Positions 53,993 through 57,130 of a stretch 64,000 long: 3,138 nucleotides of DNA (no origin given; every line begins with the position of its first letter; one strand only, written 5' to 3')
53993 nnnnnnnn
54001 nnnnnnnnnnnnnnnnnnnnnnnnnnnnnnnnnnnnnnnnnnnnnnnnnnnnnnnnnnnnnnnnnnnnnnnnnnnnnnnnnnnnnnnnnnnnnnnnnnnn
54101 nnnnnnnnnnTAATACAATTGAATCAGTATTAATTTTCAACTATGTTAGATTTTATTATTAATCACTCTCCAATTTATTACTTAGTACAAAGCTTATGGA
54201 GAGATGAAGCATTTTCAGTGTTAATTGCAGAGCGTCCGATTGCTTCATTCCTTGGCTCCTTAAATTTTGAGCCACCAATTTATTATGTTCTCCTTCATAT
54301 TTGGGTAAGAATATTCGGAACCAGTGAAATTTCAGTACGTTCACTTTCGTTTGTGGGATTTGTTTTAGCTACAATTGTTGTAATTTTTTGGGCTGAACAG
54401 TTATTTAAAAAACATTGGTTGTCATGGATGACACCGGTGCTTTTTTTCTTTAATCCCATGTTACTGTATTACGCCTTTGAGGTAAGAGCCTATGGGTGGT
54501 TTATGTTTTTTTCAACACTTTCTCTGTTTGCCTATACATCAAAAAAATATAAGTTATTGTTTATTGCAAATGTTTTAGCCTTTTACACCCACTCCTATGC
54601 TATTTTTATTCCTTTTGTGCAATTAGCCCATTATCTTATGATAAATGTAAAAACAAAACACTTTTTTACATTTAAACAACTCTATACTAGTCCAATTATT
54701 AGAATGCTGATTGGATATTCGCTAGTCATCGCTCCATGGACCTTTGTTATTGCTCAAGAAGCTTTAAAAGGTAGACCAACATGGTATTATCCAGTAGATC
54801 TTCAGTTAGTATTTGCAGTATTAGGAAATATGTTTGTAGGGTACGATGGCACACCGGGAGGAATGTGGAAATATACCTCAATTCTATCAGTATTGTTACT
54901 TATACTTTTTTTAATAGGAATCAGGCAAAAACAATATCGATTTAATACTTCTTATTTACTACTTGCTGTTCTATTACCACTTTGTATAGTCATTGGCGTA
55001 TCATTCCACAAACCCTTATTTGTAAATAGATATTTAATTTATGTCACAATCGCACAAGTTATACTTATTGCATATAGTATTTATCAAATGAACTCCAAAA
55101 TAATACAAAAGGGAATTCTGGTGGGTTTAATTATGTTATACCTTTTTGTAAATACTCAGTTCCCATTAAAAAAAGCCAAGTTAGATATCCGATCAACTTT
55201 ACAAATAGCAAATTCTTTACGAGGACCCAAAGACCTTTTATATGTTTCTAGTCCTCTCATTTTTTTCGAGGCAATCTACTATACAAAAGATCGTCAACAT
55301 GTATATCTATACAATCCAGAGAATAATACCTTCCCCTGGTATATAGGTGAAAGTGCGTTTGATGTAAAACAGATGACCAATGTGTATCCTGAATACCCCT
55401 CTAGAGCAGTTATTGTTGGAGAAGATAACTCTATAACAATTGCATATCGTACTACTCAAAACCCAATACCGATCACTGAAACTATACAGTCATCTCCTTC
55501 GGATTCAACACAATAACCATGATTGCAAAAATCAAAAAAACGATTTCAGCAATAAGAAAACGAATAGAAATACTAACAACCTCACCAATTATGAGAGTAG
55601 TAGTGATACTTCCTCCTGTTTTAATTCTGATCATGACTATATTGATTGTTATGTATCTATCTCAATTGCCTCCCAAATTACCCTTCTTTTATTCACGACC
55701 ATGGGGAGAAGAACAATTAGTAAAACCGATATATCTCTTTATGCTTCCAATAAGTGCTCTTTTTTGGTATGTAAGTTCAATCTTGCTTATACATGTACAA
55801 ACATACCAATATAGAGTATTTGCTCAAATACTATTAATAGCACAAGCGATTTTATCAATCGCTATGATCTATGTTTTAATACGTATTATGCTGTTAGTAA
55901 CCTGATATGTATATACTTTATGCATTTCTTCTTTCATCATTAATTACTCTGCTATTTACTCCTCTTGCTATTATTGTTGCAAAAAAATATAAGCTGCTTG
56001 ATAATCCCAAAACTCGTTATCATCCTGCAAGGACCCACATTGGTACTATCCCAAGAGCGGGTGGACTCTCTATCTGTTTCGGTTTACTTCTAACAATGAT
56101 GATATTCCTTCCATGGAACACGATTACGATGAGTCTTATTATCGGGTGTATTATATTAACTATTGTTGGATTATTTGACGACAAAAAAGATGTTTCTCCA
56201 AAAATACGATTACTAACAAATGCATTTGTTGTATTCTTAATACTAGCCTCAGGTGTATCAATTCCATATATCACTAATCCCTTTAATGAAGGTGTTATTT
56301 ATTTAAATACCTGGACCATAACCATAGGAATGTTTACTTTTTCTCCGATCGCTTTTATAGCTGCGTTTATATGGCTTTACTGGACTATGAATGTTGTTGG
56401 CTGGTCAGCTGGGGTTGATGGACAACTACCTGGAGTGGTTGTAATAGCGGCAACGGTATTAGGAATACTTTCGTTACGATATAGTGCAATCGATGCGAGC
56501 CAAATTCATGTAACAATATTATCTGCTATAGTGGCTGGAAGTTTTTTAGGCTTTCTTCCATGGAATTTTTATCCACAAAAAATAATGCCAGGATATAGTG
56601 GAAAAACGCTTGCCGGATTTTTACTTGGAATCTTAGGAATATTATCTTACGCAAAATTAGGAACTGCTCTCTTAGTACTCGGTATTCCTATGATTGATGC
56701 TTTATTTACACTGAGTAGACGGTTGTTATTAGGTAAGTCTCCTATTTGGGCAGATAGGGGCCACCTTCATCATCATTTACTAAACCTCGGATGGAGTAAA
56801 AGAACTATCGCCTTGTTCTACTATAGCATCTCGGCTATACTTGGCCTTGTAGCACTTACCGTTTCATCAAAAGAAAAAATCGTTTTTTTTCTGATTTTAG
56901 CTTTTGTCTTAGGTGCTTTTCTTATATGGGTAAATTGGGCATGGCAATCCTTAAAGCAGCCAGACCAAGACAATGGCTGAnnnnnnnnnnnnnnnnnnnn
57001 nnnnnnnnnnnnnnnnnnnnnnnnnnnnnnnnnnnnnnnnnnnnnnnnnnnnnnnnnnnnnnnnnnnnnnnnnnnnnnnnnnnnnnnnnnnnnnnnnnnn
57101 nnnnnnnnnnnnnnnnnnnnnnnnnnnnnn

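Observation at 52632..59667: Coherent polyprenyl-phosphate glycan-carrier cluster containing a decaprenyl-phosphoribose-synthase-like UbiA enzyme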

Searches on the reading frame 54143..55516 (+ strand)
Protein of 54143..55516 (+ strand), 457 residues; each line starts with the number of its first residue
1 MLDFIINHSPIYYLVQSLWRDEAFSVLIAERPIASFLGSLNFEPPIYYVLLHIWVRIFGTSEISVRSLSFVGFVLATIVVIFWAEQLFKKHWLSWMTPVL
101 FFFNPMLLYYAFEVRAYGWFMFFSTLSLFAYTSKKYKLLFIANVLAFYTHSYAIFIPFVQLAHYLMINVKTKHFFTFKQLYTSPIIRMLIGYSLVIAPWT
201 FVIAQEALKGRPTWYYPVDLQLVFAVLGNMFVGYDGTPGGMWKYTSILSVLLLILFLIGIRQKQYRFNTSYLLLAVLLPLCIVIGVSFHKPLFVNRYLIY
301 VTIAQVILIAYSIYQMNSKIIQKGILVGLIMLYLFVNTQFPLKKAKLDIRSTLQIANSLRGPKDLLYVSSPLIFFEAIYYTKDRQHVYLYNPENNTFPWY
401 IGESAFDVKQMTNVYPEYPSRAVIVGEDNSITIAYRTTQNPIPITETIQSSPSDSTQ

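Call 3: search_protein_families(library=pfam, proteins=[window:54143-55516:+], max_evalue=0.01)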
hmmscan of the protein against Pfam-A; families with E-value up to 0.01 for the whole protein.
window:54143-55516:+ (457 aa): 0 families

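Call 4: search_protein_families(library=ncbifam, proteins=[window:54143-55516:+], max_evalue=0.01)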
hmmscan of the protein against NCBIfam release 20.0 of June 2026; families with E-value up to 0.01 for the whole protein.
window:54143-55516:+ (457 aa): 1 family
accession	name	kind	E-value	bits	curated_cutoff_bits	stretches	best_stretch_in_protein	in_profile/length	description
NF052499.1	MnslTaseMT1671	equivalog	5.2e-05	21.9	900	1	17-323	48-357/523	mannosyltransferase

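Call 16: find_homologous_proteins(query=window:54143-55516:+)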
Query window:54143-55516:+ (457 aa): 681 proteins with E <= 0.001 among 8000 candidates; the best 120 are listed.
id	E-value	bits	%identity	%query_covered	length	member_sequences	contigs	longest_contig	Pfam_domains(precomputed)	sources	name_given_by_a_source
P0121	0.0e+0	1011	100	100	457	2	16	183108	-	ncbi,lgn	-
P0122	4.5e-264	895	86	100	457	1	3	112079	-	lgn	-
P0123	5.1e-195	667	65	97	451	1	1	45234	-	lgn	-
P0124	8.4e-184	630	61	97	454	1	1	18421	-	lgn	-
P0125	3.9e-177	608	57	100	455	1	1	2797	-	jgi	jgi:uncharacterized membrane protein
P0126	5.1e-177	608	61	95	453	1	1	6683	-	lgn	-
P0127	2.3e-176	606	62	98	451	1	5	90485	-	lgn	-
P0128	3.3e-175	602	58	100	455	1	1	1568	-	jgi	jgi:uncharacterized membrane protein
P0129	7.6e-175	601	61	96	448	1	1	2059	-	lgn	-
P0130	4.5e-174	598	61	95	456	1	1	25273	-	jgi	jgi:mannosyltransferase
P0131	7.8e-172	591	60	99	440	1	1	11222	-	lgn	-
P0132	7.7e-171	587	58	95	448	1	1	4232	-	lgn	-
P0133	3.8e-170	585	61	95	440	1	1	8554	-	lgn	-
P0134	3.6e-169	582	57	99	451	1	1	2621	-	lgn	-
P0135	4.1e-169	582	57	96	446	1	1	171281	-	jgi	jgi:hypothetical protein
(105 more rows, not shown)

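Call 17: search_solved_structures(query=window:54143-55516:+, max_evalue=10, show_alignments=2)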
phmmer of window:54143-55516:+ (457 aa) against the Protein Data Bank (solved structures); distinct sequences matched with E-value up to 10: 0.

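Call 32: predict_structure(alignment_id=A1)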
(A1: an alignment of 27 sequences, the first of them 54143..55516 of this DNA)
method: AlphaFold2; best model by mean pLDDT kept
length: 457 residues; sequences in the alignment: 27
mean_pLDDT: 87.3   pTM: 0.87
mean pLDDT of the five models: 87.3, 85.9, 85.8, 84.4, 84.3
residues with pLDDT >= 90: 265; 70-90: 145; 50-70: 40; < 50: 7
segments of 3 or more residues with pLDDT < 50: 454-457
pLDDT, mean of each block of 10 residues (from residue 1): 85 86 88 81 83 95 94 98 95 97 94 91 98 96 95 94 90 77 91 93 82 68 90 66 90 93 92 96 87 78 97 95 96 90 84 94 93 89 92 73 68 91 93 86 52 46
secondary structure, 60 per line:
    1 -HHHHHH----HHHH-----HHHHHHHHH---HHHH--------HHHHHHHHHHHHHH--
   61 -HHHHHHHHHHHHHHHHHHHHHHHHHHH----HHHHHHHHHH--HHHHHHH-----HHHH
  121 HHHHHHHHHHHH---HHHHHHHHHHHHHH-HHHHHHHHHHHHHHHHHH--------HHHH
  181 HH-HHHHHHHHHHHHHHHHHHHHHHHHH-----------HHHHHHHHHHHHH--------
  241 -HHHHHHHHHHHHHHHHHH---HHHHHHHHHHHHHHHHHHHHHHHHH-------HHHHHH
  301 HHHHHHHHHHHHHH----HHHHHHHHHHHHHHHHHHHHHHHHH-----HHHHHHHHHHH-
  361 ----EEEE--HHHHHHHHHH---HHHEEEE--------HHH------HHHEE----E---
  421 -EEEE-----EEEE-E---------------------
elements in order: H2-7 H12-15 H21-29 H33-36 H45-58 H62-88 H93-102 H105-111 H117-132 H136-149 H151-168 H177-182 H184-208 H220-232 H242-259 H263-287 H295-314 H319-343 H349-359 E365-368 H371-380 E387-390 E422-425 E431-434
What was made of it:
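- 54143..55516 (+): GT-C fold glycosyltransferase (457 aa) with an invariant W19-R20-D21-E22 loop and no TM helix before that loop. AlphaFold2 pLDDT 87.3, pTM 0.87 (call 32).
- Checked: The AlphaFold2 model has pLDDT 87 (call 32).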

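Call 37: fold_search(model_id=the predicted structure, library=pdb)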
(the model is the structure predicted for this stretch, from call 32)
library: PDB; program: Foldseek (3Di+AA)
matches with E <= 10: 331; with E <= 0.001: 8
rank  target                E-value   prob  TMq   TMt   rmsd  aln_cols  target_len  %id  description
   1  5ezm                  1.4e-06  1.00  0.58  0.50   8.2       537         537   12  Crystal Structure of ArnT from Cupriavidus metallidurans in the apo state (released 2016-02-17)
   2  5f15                  1.9e-06  1.00  0.58  0.50   8.4       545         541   12  Crystal Structure of ArnT from Cupriavidus metallidurans bound to Undecaprenyl phosphate (released 2016-02-17)
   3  9s6t_A                1.2e-04  1.00  0.52  0.50   8.7       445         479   13  Ternary cryo-EM structure of chicken ALG12 with Dol25-PP-GlcNAc2Man7, Dol25-P-Man, and Fab (released 2026-03-18)
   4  6gxc_A                1.3e-04  1.00  0.48  0.34   8.9       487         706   12  Bacterial oligosaccharyltransferase PglB in complex with an inhibitory peptide and a reactive lipid-linked oligosaccha (released 2018-11-14)
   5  5ogl_A                1.5e-04  1.00  0.49  0.34   8.6       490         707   13  Structure of bacterial oligosaccharyltransferase PglB in complex with an acceptor peptide and an lipid-linked oligosac (released 2017-10-25)
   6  9s6s_A                1.5e-04  1.00  0.45  0.39  10.0       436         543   11  Ternary cryo-EM structure of human ALG9 with Dol25-PP-GlcNAc2Man6, Dol25-P-Man and Fab (released 2026-03-18)
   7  8pn9_A                2.0e-04  1.00  0.49  0.36  14.0       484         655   12  Structure of human oligosaccharyltransferase OST-A complex bound to NGI-1 (released 2024-05-08)
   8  9s6u_A                4.9e-04  1.00  0.53  0.46   7.4       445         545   12  Ternary cryo-EM structure of human ALG9 with Dol25-PP-GlcNAc2Man8, Dol25-P-Man and Fab (released 2026-03-18)
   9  7oci_F                1.7e-03  1.00  0.49  0.37  12.1       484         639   11  Cryo-EM structure of yeast Ost6p containing oligosaccharyltransferase complex (released 2022-02-16)
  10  8agb_A                3.5e-03  1.00  0.48  0.37  11.9       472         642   10  Structure of yeast oligosaccharylransferase complex with lipid-linked oligosaccharide bound (released 2022-12-07)
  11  9i5k_A                4.8e-03  1.00  0.52  0.49   7.3       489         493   11  Structure of the Chaetomium thermophilum Pmt4 homodimer (C2 symmetry) (released 2025-12-24)
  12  6c26_A                4.8e-03  1.00  0.48  0.36  11.6       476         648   10  The Cryo-EM structure of a eukaryotic oligosaccharyl transferase complex (released 2018-01-31)
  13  6snh_X                1.7e-02  1.00  0.42  0.40  14.6       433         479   13  Cryo-EM structure of yeast ALG6 in complex with 6AG9 Fab and Dol25-P-Glc (released 2020-03-11)
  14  6p25_B                2.0e-02  1.00  0.32  0.22   6.5       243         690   13  Structure of S. cerevisiae protein O-mannosyltransferase Pmt1-Pmt2 complex bound to the sugar donor and a peptide acce (released 2019-07-10)
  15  8if8_B                5.5e-02  1.00  0.48  0.38   8.3       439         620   11  Arabinosyltransferase AftA (released 2023-05-31)
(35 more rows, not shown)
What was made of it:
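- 54143..55516 (+): Foldseek top hit is ArnT 5ezm, E 1.4e-6 (call 37).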

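Call 77: search_solved_structures(query=A1, max_evalue=10)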
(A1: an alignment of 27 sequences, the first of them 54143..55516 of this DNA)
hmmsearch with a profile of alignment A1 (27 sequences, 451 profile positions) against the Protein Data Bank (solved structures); distinct sequences matched with E-value up to 10: 0.

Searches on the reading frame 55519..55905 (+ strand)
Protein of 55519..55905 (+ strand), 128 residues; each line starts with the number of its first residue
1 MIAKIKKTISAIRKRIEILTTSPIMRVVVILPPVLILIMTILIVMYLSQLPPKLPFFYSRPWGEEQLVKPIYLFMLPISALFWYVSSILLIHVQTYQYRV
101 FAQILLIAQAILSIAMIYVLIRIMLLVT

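Call 3: search_protein_families(library=pfam, proteins=[window:55519-55905:+], max_evalue=0.01)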
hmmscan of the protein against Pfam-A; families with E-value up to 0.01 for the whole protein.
window:55519-55905:+ (128 aa): 0 families

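Call 4: search_protein_families(library=ncbifam, proteins=[window:55519-55905:+], max_evalue=0.01)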
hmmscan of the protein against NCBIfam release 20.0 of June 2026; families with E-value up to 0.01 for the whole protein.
window:55519-55905:+ (128 aa): 0 families

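Call 53: search_protein_families(library=pfam, alignment_id=A6, max_evalue=10)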
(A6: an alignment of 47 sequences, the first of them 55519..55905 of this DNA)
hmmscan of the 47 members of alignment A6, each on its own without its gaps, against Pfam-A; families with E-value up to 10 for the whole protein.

A. member 1, window:55519-55905:+ (128 aa): 1 family
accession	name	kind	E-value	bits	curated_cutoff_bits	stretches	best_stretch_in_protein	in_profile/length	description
PF14110.11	DUF4282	-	3.3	8.8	27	1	66-125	11-68/86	Domain of unknown function (DUF4282)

B. families by the number of members that match (of 47 scanned): 35 families (the first 25 are shown)
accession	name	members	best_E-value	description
PF07853.16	DUF1648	7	0.0015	Domain of unknown function (DUF1648)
PF04893.22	Yip1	2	0.016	Yip1 domain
PF14015.11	DUF4231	2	0.44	Protein of unknown function (DUF4231)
PF14110.11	DUF4282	2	0.52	Domain of unknown function (DUF4282)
PF12420.13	DUF3671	2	2.9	Fam-L, Fam-M like protein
PF02439.20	Adeno_E3_CR2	1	0.013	Adenovirus E3 region protein CR2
PF05437.17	AzlD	1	0.013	Branched-chain amino acid transport protein (AzlD)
PF05805.17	L6_membrane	1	0.02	L6 membrane protein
PF24334.1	DUF7502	1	0.024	Family of unknown function (DUF7502)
PF07884.19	VKOR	1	0.057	Vitamin K epoxide reductase family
PF16959.10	Collectrin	1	0.087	Renal amino acid transporter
PF15168.11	TRIQK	1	0.11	Triple QxxK/R motif-containing protein family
PF19762.4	DUF6249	1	0.11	Domain of unknown function (DUF6249)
PF05356.16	Phage_Coat_B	1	0.11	Inovirus Coat protein B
PF17204.8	Sid-5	1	0.12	Sid-5 family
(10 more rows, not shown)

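Call 79: search_solved_structures(query=A6, max_evalue=10)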
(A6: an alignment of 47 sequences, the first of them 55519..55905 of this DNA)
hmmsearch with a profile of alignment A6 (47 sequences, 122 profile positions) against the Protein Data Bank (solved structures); distinct sequences matched with E-value up to 10: 0.

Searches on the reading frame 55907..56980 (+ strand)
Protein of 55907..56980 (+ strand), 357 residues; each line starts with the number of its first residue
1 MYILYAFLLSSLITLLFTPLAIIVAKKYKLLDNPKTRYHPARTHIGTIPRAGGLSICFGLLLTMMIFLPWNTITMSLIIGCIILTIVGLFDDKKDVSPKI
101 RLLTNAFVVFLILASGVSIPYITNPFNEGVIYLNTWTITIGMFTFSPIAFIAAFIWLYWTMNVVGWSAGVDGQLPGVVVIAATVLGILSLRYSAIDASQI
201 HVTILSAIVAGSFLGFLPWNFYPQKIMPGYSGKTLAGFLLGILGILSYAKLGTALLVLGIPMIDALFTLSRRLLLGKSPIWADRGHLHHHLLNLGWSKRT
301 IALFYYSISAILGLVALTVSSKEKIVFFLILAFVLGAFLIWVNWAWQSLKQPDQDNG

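Call 3: search_protein_families(library=pfam, proteins=[window:55907-56980:+], max_evalue=0.01)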
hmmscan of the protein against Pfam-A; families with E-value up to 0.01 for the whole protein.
window:55907-56980:+ (357 aa): 1 family
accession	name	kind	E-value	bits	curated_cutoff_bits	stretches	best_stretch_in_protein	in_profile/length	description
PF00953.26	Glycos_transf_4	-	1.9e-21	77.1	27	1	75-246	2-158/160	Glycosyl transferase family 4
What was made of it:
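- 55907..56980 (+): WecA/TagO-like polyprenyl-phosphate HexNAc-1-phosphate transferase (357 aa). Its stop codon overlaps the start of the UbiA gene. PF00953, E 1.9e-21 (call 3).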

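Call 4: search_protein_families(library=ncbifam, proteins=[window:55907-56980:+], max_evalue=0.01)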
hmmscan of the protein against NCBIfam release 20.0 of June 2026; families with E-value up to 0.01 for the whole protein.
window:55907-56980:+ (357 aa): 3 families
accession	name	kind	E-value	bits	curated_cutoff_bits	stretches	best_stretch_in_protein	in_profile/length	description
TIGR02380.1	ECA_wecA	exception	1e-29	103.8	326.05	1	7-346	7-337/346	UDP-N-acetylglucosamine--undecaprenyl-phosphate N-acetylglucosaminephosphotransferase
TIGR00445.1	mraY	equivalog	6.8e-14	52.1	192.05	1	42-318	29-316/321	phospho-N-acetylmuramoyl-pentapeptide-transferase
NF053644.1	MraY_archaea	equivalog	8.6e-14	51.6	450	2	139-317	172-340/340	pseudomurein biosynthesis MraY family phospho-N-acetylmuramoyl-pentapeptide-transferase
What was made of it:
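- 55907..56980 (+): TIGR02380 wecA E 1e-29, against mraY 7e-14, both below their curated cutoffs (call 4).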

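Call 18: search_solved_structures(query=window:55907-56980:+, max_evalue=0.01)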
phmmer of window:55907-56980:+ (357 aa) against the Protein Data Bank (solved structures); distinct sequences matched with E-value up to 0.01: 3.
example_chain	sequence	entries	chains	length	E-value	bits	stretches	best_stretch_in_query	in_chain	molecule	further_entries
5jnq_A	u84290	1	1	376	1.1e-12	51.3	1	6-318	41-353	Phospho-N-acetylmuramoyl-pentapeptide-transferase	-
8tlu_A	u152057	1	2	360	0.00036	23.3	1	11-318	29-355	Phospho-N-acetylmuramoyl-pentapeptide-transferase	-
8g01_A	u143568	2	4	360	0.00038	23.2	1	11-318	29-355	Phospho-N-acetylmuramoyl-pentapeptide-transferase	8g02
